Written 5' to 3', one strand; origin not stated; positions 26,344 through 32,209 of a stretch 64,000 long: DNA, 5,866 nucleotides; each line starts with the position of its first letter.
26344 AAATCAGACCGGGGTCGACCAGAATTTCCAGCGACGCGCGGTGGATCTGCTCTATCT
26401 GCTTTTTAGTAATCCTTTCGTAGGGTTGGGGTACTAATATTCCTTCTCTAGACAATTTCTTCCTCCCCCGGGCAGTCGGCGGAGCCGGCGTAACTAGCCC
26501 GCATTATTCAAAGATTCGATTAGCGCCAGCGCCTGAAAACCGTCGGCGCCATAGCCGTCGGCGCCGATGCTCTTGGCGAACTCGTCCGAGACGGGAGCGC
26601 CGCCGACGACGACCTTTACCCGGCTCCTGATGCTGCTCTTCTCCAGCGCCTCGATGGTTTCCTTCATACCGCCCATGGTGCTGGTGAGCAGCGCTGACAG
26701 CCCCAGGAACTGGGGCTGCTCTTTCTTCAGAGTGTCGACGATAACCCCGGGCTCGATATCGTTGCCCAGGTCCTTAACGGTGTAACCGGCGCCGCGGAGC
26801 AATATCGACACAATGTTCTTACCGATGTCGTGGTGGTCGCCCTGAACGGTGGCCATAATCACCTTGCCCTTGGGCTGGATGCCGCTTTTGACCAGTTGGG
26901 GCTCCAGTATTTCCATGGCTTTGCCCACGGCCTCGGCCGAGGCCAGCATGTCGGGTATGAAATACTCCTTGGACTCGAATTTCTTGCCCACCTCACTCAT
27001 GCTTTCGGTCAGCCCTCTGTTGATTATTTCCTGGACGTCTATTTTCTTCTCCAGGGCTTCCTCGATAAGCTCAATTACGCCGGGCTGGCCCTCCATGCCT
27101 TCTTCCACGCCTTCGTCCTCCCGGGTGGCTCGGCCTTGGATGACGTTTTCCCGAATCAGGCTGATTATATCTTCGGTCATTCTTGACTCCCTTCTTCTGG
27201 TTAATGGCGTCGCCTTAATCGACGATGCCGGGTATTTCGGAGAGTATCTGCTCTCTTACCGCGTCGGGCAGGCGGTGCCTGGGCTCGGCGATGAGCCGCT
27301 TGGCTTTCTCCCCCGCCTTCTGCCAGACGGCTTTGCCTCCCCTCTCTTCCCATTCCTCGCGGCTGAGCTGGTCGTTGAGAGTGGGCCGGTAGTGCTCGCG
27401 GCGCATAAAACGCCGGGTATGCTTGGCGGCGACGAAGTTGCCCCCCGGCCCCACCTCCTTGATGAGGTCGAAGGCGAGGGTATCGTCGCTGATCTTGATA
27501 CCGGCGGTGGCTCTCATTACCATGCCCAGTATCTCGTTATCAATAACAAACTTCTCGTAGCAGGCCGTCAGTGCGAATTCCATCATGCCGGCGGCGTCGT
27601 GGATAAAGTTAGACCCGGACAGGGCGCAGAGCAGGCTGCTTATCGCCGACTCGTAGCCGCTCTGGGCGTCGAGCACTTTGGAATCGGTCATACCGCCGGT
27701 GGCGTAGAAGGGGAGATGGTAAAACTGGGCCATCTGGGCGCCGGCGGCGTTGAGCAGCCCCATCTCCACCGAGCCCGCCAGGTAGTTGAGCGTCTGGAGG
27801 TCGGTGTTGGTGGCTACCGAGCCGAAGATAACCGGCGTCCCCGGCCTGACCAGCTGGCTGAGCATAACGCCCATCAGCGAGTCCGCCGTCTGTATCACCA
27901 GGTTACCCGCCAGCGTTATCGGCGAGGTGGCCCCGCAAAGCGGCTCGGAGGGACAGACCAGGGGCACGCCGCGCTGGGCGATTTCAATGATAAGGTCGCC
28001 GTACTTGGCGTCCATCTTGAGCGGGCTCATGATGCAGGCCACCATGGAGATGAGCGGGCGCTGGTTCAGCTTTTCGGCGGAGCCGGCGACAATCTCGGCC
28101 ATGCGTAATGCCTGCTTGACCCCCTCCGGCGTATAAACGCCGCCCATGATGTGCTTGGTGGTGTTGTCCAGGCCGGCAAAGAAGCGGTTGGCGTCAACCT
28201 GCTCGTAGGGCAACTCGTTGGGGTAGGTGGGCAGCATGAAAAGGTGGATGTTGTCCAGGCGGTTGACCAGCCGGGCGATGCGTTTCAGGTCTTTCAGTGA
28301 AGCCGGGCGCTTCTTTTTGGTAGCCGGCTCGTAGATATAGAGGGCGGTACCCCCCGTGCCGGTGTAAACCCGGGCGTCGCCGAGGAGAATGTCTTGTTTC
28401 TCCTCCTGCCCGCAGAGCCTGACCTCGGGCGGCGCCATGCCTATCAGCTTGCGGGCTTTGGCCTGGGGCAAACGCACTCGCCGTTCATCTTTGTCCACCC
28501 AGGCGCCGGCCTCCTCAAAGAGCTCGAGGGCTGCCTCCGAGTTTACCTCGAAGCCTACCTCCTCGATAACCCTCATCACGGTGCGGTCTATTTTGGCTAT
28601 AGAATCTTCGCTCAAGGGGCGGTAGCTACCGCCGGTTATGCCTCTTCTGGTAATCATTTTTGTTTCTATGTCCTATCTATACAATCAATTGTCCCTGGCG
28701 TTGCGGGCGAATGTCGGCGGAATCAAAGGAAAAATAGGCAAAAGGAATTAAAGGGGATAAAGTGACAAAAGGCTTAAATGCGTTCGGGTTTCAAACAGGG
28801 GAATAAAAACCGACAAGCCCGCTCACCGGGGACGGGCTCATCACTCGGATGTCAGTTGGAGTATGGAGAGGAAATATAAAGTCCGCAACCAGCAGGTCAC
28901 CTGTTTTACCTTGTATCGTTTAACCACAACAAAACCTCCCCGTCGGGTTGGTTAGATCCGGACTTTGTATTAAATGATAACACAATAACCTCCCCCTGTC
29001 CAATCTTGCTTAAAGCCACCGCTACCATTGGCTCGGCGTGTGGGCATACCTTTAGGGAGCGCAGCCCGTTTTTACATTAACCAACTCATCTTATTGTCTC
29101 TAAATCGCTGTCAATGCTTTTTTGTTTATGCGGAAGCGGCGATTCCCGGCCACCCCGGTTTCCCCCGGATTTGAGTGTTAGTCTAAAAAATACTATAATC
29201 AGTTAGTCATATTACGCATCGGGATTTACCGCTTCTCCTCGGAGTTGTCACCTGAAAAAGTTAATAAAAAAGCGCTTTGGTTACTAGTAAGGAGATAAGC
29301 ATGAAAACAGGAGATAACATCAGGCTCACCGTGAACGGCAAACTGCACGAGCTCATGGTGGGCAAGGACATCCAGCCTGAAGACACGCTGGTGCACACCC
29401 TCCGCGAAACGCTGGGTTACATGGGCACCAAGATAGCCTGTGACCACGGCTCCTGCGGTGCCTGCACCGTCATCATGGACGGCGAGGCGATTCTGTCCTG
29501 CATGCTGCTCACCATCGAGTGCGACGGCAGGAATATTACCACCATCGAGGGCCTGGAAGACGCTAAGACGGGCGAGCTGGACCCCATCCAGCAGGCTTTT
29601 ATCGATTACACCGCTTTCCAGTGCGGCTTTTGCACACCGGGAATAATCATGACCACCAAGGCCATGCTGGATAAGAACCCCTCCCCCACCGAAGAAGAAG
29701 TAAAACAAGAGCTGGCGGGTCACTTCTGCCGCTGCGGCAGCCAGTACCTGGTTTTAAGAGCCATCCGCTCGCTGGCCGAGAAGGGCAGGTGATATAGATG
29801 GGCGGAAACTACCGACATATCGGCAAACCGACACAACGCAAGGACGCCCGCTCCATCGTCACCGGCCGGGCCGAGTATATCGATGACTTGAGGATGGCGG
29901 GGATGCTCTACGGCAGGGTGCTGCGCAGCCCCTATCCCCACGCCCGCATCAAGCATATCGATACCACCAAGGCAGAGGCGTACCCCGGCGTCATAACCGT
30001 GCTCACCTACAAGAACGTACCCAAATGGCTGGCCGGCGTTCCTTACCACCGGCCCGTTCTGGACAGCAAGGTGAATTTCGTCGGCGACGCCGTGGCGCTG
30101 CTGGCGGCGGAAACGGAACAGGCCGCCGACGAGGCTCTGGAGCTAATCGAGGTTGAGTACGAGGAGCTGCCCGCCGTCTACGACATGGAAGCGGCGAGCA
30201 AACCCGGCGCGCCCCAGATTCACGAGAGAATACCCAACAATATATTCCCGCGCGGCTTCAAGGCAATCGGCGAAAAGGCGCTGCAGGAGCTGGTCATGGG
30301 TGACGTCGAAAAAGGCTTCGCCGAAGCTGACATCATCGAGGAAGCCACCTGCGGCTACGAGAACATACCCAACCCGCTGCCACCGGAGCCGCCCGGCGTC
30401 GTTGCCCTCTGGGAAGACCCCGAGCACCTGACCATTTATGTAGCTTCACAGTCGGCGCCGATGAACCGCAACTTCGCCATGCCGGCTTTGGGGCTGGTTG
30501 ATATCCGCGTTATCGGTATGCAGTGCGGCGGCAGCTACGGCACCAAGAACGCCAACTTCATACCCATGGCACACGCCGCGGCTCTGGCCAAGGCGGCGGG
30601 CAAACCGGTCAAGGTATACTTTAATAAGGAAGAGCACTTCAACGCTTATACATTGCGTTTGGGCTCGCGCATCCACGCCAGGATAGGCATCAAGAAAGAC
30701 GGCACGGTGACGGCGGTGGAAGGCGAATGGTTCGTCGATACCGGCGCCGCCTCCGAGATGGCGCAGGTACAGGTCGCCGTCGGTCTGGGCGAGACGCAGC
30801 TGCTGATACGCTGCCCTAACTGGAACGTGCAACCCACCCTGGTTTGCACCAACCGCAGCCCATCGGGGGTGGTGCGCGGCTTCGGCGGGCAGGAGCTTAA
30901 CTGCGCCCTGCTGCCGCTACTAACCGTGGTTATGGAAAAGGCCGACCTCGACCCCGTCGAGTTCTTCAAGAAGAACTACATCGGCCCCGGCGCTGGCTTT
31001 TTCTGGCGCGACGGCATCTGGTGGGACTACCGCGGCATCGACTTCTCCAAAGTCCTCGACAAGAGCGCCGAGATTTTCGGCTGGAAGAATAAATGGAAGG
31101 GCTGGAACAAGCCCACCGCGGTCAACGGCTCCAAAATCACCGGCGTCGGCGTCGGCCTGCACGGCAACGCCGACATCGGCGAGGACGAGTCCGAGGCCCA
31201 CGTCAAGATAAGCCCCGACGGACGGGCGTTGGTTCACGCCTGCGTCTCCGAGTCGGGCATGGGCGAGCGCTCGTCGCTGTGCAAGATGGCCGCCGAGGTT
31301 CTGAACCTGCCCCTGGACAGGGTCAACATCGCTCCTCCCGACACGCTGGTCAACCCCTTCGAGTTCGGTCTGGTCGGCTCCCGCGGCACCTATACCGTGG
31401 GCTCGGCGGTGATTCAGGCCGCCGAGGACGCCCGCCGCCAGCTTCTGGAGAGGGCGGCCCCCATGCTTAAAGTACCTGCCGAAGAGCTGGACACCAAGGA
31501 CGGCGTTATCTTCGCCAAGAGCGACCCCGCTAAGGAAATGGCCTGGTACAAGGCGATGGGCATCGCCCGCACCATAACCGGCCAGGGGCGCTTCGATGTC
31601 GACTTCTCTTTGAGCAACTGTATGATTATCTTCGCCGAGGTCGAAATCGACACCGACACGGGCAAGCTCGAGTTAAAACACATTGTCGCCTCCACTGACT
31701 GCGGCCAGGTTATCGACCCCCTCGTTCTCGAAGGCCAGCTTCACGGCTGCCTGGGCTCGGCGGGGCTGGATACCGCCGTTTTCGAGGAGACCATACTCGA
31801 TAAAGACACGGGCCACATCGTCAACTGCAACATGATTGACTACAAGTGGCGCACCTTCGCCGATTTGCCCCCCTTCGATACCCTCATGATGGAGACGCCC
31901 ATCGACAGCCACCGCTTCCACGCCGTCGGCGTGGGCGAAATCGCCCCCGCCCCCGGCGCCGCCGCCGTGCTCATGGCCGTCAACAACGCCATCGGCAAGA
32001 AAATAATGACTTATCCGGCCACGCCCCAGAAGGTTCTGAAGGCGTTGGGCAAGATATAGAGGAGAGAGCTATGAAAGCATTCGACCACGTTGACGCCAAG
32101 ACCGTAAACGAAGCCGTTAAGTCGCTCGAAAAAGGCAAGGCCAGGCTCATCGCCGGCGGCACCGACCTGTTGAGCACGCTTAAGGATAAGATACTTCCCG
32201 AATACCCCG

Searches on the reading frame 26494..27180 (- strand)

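Call 31: search_protein_families(library=pfam, proteins=[window:26494-27180:-], max_evalue=0.00001)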
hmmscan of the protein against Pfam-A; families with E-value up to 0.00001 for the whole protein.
window:26494-27180:- (228 aa): 2 families
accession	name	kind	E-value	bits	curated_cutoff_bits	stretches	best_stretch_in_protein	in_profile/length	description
PF02310.24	B12-binding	-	8.8e-28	97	32.1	1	105-218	1-120/121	B12 binding domain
PF02607.22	B12-binding_2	-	1.6e-17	63.9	23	1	34-93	16-74/74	B12 binding domain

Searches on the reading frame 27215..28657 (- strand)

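Call 31: search_protein_families(library=pfam, proteins=[window:27215-28657:-], max_evalue=0.00001)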
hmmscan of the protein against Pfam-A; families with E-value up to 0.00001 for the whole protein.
window:27215-28657:- (480 aa): 1 family
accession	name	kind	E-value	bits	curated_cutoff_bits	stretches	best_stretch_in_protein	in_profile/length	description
PF06253.16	MTTB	-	2e-109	366.3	25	1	11-471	30-488/500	Trimethylamine methyltransferase (MTTB)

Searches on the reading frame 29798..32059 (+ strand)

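Call 8: search_protein_families(library=pfam, proteins=[window:29798-32059:+], max_evalue=0.01)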
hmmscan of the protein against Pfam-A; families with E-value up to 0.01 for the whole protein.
window:29798-32059:+ (753 aa): 3 families
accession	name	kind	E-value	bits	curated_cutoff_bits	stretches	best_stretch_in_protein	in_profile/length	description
PF20256.3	MoCoBD_2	-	3.1e-51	175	27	1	446-691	23-283/283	Molybdopterin cofactor-binding domain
PF02738.23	MoCoBD_1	-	1.3e-42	146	27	1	164-394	12-244/244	Molybdopterin cofactor-binding domain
PF01315.27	Ald_Xan_dh_C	-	1e-30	106.7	31.3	1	22-125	1-110/110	Aldehyde oxidase and xanthine dehydrogenase, a/b hammerhead domain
